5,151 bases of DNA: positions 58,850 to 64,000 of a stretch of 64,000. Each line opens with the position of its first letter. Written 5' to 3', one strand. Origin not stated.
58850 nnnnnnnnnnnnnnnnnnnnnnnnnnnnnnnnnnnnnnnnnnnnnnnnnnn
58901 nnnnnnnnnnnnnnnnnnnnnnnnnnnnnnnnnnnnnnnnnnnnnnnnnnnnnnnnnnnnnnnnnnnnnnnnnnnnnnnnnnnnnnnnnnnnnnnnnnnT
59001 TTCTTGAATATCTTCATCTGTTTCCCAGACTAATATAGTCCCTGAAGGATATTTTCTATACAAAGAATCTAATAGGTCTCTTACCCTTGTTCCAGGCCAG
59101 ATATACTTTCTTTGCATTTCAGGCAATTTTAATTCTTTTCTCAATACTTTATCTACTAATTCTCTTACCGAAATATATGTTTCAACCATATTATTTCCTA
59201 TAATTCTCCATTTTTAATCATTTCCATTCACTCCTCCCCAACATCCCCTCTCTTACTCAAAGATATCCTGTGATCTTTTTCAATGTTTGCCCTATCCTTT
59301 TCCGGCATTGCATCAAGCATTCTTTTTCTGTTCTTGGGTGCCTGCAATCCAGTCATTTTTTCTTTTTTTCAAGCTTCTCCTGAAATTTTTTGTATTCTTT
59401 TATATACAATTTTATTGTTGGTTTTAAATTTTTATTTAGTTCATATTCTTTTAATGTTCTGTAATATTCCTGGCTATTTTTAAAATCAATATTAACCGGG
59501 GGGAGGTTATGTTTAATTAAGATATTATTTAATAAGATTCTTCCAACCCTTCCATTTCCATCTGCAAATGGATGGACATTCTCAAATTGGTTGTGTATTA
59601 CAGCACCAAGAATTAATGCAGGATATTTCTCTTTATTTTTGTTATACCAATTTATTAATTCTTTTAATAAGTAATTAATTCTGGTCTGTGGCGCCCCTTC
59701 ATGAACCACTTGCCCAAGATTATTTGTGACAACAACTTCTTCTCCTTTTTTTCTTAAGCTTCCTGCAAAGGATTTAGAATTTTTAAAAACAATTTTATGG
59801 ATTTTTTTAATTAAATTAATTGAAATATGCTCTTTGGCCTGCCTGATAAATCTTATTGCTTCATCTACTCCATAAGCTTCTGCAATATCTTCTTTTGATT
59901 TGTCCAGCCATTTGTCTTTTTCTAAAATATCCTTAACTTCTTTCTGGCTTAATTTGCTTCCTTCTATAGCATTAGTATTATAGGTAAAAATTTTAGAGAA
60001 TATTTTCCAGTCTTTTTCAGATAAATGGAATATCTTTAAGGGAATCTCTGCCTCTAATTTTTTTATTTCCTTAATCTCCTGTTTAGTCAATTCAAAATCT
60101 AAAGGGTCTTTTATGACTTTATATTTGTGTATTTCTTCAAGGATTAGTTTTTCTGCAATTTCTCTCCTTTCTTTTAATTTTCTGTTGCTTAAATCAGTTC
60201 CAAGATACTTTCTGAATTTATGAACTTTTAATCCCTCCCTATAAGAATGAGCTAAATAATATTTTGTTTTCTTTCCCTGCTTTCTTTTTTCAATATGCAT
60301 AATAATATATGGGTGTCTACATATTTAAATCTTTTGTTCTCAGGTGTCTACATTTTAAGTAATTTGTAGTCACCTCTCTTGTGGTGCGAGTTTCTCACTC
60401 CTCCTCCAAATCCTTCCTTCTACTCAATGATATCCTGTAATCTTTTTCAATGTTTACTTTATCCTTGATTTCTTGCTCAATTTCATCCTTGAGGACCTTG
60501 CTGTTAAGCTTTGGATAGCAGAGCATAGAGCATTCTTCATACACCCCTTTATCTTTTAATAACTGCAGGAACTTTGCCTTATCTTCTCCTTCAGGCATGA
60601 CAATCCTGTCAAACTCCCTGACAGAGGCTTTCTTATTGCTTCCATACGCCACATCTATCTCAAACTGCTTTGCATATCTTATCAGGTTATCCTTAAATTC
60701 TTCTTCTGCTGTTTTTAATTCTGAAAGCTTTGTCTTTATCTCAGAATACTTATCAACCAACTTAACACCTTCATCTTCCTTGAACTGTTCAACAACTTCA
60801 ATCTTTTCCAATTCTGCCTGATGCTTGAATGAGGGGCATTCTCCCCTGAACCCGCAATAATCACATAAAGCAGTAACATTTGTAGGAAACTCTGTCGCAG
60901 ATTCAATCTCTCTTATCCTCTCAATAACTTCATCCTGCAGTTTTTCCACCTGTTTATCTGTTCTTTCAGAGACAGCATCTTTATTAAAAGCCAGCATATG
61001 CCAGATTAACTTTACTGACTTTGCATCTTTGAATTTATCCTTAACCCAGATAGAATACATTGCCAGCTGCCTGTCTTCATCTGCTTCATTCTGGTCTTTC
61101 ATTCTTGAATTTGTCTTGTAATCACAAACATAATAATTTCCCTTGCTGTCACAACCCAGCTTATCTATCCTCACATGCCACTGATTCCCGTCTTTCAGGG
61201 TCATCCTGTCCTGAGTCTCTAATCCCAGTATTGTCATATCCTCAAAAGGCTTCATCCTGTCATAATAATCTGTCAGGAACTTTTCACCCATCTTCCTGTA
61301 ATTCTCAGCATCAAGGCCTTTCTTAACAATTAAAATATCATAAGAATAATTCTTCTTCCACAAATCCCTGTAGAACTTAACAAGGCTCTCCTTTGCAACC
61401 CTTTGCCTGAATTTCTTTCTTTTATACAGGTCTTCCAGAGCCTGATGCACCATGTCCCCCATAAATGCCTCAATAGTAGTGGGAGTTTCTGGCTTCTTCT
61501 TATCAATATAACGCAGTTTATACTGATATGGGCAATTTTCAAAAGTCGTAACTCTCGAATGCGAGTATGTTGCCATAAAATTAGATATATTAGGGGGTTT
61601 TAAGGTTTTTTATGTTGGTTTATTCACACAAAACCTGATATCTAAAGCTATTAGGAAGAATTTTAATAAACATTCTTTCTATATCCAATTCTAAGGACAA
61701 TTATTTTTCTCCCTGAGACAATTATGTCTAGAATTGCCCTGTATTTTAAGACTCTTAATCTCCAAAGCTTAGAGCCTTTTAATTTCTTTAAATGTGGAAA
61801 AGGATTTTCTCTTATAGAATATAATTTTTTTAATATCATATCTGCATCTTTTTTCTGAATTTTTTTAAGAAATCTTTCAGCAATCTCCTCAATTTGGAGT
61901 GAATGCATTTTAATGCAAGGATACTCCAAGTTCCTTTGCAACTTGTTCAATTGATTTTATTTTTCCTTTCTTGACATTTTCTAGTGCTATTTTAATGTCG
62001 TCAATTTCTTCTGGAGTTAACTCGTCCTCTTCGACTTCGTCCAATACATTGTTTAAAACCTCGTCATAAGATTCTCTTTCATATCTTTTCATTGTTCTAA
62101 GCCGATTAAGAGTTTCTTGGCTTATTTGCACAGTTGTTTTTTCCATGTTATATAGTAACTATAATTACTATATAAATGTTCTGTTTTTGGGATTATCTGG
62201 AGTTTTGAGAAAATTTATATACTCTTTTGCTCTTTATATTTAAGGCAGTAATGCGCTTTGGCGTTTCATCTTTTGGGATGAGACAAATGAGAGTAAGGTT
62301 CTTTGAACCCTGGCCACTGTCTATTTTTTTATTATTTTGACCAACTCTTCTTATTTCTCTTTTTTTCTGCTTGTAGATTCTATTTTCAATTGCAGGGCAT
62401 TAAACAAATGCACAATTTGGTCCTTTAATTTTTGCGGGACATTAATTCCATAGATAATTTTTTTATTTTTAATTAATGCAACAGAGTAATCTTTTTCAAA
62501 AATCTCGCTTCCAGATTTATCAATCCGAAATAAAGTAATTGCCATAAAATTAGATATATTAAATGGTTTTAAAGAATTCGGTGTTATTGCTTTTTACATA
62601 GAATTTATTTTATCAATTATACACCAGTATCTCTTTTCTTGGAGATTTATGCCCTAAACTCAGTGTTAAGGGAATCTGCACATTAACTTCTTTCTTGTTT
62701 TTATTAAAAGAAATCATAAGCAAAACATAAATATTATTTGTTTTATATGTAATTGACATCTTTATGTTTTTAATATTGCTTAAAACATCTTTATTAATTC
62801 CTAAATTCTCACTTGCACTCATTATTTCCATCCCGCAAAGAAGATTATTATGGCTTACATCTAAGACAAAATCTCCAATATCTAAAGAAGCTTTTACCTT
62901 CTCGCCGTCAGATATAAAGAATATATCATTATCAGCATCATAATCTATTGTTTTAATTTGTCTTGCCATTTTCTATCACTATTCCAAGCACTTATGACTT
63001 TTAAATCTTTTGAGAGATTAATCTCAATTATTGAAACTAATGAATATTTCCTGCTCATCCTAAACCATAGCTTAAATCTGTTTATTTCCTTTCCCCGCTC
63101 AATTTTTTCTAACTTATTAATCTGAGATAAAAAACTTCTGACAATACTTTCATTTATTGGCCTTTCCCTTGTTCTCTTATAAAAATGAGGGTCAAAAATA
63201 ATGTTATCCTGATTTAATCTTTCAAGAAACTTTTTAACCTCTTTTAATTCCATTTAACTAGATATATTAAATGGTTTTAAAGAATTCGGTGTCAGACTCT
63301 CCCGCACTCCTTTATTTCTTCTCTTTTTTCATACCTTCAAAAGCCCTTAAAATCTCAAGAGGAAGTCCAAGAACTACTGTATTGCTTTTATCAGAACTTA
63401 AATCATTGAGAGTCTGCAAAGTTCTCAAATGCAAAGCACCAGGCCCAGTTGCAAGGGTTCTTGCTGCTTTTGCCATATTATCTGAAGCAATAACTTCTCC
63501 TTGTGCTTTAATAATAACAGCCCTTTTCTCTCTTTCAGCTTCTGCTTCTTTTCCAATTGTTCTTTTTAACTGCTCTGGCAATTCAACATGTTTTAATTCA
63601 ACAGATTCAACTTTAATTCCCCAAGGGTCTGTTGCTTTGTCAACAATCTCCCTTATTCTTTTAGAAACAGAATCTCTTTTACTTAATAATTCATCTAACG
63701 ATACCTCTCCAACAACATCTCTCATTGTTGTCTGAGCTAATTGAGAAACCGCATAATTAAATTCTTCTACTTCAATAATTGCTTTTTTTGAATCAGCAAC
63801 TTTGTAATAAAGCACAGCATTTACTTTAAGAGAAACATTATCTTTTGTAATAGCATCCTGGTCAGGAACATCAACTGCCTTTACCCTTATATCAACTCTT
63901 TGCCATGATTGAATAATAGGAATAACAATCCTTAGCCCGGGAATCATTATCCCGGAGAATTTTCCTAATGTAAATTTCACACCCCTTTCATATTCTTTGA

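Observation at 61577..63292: Triplicated 40-bp promoter/leader module in front of three unrelated small defence genes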

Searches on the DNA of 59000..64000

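Call 62: search_rna_families(source=window, start=59000, end=64000, threshold=evalue, max_evalue=1)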
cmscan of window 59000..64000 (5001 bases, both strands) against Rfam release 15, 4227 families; matches with E-value up to 1: 1.
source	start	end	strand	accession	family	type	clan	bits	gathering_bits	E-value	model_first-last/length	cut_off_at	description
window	62626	62703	+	RF00519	suhB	Gene; sRNA;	CL00108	20.2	41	0.84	1-77/77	no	Makes More Granules Regulator RNA (mmgR)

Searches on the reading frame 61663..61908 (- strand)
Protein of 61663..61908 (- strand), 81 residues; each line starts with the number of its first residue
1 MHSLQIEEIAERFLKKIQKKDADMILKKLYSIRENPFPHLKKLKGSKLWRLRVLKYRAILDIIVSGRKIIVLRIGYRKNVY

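Call 9: search_protein_families(library=pfam, proteins=[window:61663-61908:-], max_evalue=0.01)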
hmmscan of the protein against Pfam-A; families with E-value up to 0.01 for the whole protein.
window:61663-61908:- (81 aa): 1 family
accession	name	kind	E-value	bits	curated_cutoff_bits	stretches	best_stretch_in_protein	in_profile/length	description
PF05016.21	ParE_toxin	-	9.6e-06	26.5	23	1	8-81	5-89/89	ParE toxin of type II toxin-antitoxin system, parDE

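Call 39: search_protein_families(library=padloc, proteins=[window:61663-61908:-], max_evalue=0.001)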
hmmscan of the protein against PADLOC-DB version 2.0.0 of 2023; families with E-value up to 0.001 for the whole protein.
window:61663-61908:- (81 aa): 0 families

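Call 69: find_encoding_contigs(protein=window:61663-61908:-, flank=6000, max_places=10)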
Protein window:61663-61908:- (81 aa): 6 contigs read that carry it; 4 places shown.
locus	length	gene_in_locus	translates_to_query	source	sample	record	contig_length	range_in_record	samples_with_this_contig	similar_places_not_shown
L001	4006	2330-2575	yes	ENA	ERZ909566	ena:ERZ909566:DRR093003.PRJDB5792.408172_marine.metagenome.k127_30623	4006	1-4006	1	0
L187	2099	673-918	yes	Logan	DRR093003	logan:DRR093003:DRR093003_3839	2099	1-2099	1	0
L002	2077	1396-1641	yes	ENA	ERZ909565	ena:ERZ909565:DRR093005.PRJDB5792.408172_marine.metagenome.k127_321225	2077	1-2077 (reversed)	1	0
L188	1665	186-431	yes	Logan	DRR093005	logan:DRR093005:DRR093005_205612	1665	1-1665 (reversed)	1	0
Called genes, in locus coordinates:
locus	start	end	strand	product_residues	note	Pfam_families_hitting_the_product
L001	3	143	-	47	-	?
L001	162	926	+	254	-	PF01145:Band_7, PF13421:Band_7_1 (weak)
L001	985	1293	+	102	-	-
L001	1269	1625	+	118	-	PF10049:DUF2283 (weak)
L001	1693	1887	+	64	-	-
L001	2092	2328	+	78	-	PF24434:DUF7557 (weak)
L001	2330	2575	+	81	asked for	PF05016:ParE_toxin (weak)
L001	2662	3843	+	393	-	PF12705:PDDEXK_1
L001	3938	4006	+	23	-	?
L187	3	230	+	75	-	?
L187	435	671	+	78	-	PF24434:DUF7557 (weak)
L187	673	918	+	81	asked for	PF05016:ParE_toxin (weak)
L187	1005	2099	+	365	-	?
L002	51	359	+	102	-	-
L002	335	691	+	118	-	PF10049:DUF2283 (weak)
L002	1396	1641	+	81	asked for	PF05016:ParE_toxin (weak)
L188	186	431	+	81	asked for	PF05016:ParE_toxin (weak)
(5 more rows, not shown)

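Call 82: search_protein_families(library=ncbifam, proteins=[window:61663-61908:-], max_evalue=0.001)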
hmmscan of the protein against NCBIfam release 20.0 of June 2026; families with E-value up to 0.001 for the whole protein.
window:61663-61908:- (81 aa): 0 families

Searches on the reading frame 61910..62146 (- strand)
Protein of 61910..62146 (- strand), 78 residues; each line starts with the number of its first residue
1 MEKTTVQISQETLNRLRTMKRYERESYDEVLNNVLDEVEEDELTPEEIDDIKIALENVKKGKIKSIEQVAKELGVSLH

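Call 9: search_protein_families(library=pfam, proteins=[window:61910-62146:-], max_evalue=0.01)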
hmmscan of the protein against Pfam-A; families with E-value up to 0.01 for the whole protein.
window:61910-62146:- (78 aa): 2 families
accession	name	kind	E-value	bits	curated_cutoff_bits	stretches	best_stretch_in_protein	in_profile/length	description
PF24434.1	DUF7557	-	2.1e-07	30.7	25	1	4-45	2-42/45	Family of unknown function (DUF7557)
PF02697.20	VAPB_antitox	-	0.00068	20.8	27.9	1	5-73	2-64/69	Putative antitoxin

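Call 39: search_protein_families(library=padloc, proteins=[window:61910-62146:-], max_evalue=0.001)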
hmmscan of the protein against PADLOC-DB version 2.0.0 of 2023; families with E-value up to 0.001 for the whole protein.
window:61910-62146:- (78 aa): 0 families

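Call 82: search_protein_families(library=ncbifam, proteins=[window:61910-62146:-], max_evalue=0.001)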
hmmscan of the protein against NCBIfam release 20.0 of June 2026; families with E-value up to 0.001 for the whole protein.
window:61910-62146:- (78 aa): 1 family
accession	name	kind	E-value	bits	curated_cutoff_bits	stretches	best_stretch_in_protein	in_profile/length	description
NF041200.1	mob_BfmA_Nterm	domain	0.00024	21.2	24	1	4-60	2-57/81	BfmA/BtgA family mobilization protein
